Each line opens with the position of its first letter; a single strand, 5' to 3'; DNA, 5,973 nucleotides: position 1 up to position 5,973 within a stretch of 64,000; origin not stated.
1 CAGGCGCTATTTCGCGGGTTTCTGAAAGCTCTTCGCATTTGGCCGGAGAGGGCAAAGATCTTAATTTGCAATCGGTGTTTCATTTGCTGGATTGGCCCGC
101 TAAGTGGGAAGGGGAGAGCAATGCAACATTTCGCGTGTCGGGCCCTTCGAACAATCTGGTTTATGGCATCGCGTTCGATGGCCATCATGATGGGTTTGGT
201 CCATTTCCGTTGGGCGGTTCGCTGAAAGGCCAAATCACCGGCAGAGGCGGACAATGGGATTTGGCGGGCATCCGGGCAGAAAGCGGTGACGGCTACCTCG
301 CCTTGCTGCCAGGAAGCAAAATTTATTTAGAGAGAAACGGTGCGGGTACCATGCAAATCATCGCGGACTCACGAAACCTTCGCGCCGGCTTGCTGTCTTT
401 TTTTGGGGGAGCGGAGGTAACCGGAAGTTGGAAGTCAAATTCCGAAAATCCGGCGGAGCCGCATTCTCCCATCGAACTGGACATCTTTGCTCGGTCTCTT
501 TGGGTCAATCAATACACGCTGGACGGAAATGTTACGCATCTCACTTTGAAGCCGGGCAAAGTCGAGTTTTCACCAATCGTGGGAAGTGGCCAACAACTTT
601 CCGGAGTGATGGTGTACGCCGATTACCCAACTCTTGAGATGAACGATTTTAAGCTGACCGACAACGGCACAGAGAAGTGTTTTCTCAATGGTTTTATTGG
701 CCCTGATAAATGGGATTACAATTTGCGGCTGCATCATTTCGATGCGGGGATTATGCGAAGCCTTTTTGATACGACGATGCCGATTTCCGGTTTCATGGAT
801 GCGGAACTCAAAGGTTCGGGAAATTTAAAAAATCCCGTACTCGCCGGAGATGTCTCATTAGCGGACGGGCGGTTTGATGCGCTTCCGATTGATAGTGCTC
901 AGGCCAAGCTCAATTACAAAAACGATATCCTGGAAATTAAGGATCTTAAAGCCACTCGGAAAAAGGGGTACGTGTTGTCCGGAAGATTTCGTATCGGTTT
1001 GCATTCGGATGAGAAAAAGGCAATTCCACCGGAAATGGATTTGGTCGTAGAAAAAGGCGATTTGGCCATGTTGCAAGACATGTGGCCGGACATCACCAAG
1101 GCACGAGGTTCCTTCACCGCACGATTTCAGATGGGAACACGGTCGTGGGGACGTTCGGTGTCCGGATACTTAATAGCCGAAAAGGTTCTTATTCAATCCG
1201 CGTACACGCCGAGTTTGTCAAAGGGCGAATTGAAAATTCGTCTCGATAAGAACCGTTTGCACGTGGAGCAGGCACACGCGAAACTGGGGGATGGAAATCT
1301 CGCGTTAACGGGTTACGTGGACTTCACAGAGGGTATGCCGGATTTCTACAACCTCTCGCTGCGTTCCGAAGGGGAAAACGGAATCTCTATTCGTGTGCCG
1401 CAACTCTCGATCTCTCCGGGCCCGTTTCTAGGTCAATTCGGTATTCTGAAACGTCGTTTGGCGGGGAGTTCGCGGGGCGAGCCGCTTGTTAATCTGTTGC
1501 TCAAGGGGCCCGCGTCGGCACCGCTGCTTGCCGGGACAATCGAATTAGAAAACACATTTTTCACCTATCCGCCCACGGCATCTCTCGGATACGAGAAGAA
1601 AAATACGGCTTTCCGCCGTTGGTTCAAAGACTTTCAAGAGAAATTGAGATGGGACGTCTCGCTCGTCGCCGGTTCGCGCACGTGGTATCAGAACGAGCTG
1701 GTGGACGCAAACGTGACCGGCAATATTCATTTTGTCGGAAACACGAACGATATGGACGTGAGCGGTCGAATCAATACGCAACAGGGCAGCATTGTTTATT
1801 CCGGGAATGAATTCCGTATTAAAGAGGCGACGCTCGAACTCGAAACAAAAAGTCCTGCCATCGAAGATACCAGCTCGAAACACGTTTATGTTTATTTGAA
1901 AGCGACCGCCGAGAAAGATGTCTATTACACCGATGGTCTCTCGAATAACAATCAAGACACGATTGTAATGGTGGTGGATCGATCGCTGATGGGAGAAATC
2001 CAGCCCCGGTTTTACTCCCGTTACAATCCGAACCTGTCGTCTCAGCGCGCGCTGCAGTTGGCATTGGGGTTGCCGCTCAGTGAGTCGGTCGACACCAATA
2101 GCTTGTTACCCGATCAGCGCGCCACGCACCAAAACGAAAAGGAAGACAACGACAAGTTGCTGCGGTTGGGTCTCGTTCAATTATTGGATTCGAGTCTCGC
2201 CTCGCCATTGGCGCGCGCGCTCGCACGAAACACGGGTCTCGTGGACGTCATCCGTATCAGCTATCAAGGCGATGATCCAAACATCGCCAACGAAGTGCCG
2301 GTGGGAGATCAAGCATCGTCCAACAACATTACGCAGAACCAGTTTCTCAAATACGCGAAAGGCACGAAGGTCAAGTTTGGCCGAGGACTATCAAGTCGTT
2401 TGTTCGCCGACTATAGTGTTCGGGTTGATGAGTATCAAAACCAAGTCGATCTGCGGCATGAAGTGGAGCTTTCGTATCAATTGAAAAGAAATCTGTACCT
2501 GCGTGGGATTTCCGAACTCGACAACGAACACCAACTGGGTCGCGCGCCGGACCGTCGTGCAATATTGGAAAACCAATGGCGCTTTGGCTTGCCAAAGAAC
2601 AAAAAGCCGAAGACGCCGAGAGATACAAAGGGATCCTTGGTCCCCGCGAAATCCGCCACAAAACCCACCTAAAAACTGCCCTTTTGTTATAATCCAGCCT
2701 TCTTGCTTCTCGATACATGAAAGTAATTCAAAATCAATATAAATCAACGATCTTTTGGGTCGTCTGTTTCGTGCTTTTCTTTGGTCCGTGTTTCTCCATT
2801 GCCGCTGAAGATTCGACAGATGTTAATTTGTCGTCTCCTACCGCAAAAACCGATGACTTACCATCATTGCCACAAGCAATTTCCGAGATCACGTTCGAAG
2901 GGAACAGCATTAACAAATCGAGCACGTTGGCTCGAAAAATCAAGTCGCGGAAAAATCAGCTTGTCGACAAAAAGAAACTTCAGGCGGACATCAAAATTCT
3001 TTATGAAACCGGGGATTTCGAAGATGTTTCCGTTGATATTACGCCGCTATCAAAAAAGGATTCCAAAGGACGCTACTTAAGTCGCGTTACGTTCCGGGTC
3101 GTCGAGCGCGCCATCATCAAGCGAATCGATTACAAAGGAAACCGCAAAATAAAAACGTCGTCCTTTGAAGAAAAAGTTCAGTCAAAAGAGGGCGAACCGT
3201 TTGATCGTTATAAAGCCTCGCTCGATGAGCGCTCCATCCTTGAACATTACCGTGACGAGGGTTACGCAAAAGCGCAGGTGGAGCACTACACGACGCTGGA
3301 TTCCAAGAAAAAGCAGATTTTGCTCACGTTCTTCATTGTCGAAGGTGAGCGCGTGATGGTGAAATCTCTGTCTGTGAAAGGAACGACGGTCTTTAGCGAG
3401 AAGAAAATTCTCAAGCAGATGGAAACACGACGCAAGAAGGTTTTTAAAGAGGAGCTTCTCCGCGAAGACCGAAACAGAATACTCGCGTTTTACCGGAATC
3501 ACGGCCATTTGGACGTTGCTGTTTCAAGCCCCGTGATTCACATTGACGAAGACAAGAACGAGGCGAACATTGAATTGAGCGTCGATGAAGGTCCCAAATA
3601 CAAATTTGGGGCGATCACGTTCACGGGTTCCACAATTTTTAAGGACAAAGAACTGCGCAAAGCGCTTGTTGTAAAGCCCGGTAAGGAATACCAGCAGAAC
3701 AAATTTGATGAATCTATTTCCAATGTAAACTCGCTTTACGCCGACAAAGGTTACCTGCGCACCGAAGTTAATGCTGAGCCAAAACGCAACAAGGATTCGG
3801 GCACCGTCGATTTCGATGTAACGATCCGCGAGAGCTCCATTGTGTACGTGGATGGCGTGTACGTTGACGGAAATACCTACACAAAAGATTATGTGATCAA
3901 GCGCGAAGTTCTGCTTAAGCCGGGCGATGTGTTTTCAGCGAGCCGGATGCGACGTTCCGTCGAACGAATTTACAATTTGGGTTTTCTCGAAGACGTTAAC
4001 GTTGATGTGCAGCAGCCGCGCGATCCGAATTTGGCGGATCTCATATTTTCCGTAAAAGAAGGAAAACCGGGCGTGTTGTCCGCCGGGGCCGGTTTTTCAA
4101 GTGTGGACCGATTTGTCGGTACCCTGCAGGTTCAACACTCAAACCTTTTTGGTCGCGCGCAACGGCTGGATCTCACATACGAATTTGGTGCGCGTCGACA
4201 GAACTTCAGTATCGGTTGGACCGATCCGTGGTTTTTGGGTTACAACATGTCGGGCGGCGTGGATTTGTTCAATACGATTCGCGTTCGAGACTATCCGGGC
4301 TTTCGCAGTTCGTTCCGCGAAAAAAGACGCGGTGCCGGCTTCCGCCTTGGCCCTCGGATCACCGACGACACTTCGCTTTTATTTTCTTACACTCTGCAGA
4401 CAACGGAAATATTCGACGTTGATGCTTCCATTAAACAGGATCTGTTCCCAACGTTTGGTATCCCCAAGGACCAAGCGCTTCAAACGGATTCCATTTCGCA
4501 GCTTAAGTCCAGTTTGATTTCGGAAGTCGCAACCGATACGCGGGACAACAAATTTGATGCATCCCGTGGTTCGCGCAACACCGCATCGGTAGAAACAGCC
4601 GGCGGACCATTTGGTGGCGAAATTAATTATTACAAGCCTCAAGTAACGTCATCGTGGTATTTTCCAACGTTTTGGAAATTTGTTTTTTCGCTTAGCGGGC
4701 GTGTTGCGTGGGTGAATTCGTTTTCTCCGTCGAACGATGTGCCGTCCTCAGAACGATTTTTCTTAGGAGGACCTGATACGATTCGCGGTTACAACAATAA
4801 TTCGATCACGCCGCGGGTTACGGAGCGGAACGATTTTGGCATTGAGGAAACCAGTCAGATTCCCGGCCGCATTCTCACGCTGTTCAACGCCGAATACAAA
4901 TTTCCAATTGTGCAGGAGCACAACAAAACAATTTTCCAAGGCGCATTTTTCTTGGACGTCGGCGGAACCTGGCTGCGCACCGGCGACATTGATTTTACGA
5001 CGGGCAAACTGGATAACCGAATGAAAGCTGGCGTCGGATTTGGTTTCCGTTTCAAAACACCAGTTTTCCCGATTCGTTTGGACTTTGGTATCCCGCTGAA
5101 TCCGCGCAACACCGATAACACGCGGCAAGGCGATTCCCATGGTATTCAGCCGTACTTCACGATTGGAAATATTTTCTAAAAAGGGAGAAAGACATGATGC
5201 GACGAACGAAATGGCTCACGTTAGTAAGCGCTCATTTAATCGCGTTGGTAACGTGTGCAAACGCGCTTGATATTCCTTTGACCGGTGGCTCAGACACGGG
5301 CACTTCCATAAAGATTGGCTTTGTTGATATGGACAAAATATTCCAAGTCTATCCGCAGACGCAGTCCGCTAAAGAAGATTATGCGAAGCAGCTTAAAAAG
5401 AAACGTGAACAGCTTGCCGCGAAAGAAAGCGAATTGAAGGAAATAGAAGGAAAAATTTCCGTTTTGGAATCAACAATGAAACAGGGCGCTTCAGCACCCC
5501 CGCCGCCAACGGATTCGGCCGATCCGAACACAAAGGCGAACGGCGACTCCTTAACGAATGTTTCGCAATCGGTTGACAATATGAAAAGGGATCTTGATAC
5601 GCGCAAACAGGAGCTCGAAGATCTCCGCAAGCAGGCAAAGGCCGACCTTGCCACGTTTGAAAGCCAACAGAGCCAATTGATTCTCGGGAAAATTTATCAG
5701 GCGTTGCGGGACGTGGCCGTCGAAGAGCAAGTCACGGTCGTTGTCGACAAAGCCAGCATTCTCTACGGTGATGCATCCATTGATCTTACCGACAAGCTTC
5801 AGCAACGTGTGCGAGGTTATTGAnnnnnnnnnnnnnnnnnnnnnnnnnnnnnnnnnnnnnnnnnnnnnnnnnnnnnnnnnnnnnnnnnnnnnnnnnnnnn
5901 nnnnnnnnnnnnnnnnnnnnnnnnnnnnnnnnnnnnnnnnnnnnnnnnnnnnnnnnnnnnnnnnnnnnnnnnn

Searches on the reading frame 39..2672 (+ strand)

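Call 41: search_protein_families(library=pfam, proteins=[window:39-2672:+], max_evalue=0.00001)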
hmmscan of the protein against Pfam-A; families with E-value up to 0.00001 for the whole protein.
window:39-2672:+ (877 aa): 1 family
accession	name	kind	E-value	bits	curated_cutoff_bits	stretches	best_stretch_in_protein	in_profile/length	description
PF04357.19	TamB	-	3e-19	70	22.4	1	417-829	9-369/381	TamB, inner membrane protein subunit of TAM complex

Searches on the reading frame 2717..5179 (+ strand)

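Call 41: search_protein_families(library=pfam, proteins=[window:2717-5179:+], max_evalue=0.00001)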
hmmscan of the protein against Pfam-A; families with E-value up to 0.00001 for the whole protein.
window:2717-5179:+ (820 aa): 3 families
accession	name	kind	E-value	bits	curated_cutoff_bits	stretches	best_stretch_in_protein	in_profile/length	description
PF07244.20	POTRA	-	2.4e-67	224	21.3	5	295-372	1-78/79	Surface antigen variable number repeat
PF01103.29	Omp85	-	9e-58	196.7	24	1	476-819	1-324/325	Omp85 superfamily domain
PF08479.16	POTRA_2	-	8.6e-11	42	24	0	300-368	6-73/76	POTRA domain, ShlB-type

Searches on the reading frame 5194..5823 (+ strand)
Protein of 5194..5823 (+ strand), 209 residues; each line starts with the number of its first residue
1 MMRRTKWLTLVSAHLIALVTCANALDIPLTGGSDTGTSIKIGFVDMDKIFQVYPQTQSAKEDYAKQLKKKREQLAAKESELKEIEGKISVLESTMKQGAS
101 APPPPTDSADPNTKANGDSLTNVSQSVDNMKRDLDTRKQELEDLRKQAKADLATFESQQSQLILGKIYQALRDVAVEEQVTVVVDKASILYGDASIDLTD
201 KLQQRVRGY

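Call 41: search_protein_families(library=pfam, proteins=[window:5194-5823:+], max_evalue=0.00001)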
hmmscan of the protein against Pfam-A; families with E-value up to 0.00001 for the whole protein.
window:5194-5823:+ (209 aa): 1 family
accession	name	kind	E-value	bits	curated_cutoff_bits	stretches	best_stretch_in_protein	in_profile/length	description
PF03938.19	OmpH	-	1.2e-17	64.9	32.4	1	40-204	1-139/141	Outer membrane protein (OmpH-like)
